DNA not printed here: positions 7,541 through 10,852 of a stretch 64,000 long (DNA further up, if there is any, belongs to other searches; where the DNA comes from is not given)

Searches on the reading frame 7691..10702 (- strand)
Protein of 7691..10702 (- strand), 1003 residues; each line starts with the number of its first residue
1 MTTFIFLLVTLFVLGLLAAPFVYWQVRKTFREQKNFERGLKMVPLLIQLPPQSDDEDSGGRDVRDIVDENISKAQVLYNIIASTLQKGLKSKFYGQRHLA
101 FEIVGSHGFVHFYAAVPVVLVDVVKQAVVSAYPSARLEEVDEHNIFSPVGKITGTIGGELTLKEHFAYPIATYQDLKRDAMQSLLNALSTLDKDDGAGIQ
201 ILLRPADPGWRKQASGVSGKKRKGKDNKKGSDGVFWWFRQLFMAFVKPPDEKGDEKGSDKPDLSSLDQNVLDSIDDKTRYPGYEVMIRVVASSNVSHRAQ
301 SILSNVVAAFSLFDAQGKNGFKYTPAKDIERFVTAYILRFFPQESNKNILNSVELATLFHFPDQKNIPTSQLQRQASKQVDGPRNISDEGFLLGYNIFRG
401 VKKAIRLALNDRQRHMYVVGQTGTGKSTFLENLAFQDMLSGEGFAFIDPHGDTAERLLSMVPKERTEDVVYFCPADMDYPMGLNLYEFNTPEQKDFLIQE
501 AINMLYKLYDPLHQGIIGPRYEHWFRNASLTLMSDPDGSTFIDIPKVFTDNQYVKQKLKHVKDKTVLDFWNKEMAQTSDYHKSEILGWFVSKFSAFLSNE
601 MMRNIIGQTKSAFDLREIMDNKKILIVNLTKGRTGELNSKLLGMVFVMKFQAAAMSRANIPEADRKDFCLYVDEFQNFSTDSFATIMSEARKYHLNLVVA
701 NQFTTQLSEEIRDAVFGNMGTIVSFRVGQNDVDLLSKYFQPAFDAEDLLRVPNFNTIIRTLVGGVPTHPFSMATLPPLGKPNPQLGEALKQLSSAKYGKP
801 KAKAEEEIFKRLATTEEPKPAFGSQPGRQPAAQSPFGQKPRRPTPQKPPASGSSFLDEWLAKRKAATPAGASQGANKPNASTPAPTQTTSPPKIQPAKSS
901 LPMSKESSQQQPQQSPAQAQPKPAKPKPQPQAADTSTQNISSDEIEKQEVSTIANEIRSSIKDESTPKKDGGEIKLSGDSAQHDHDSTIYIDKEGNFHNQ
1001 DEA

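Call 72: search_protein_families(library=pfam, proteins=[window:7691-10702:-], max_evalue=0.0001)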
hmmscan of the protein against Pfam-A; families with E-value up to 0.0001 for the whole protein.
window:7691-10702:- (1003 aa): 2 families
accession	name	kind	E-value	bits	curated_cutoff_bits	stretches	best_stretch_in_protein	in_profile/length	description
PF01935.23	DUF87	-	2.6e-06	28.1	23.2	1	407-631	16-203/220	Helicase HerA, central domain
PF13401.12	AAA_22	-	2.1e-05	25.3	27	0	412-461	4-54/130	AAA domain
